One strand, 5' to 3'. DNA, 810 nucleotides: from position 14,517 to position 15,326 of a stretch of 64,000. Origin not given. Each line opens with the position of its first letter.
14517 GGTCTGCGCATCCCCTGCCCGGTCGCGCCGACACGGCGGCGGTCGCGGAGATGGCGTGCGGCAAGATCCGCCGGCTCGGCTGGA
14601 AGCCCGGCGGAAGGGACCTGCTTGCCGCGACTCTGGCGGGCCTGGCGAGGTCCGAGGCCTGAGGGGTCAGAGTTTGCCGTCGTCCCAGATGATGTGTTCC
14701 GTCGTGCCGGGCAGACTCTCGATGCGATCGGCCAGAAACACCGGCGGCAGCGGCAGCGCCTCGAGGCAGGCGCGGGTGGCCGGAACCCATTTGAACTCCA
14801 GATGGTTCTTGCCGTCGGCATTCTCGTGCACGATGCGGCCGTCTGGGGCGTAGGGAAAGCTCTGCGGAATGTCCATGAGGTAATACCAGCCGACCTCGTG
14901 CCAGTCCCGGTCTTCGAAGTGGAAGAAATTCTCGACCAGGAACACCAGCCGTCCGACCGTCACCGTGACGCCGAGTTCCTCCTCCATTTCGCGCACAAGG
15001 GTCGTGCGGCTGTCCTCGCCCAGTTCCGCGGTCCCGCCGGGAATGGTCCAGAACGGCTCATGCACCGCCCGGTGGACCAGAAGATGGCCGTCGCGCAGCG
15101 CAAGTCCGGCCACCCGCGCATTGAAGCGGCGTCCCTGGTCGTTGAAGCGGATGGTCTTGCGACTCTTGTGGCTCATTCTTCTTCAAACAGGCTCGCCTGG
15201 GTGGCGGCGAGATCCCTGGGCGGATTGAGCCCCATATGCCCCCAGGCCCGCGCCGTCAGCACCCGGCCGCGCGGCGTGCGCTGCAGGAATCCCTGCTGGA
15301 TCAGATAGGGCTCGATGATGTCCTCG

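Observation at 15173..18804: Two dissimilar AbrB-VapC toxin-antitoxin cassettes interleaved in the Holliday-junction operon (ruvC-TA1-ruvA-TA2-ruvB)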

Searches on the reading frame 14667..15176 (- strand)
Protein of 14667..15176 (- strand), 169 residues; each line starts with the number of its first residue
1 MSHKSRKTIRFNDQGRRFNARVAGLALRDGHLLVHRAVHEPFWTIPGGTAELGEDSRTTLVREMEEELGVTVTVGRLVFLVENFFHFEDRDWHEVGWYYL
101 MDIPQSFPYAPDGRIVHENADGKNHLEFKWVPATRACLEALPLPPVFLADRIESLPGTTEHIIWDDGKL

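Call 3: search_protein_families(library=pfam, proteins=[window:14667-15176:-], max_evalue=0.01)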
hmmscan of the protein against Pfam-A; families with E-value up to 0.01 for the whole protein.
window:14667-15176:- (169 aa): 2 families
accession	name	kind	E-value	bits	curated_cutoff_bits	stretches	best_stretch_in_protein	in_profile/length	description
PF00293.34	NUDIX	-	5.7e-14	52.7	21.1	1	22-136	5-118/134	NUDIX domain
PF14815.12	NUDIX_4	-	0.00044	20.5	35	1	42-147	26-107/113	NUDIX domain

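Call 73: search_protein_families(library=padloc, proteins=[window:14667-15176:-], max_evalue=0.01)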
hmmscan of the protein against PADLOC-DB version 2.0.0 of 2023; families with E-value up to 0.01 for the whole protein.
window:14667-15176:- (169 aa): 1 family
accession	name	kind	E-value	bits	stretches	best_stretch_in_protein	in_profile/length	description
PDLC04899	PDC-S07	-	1.4e-09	35.7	1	39-79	31-71/135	-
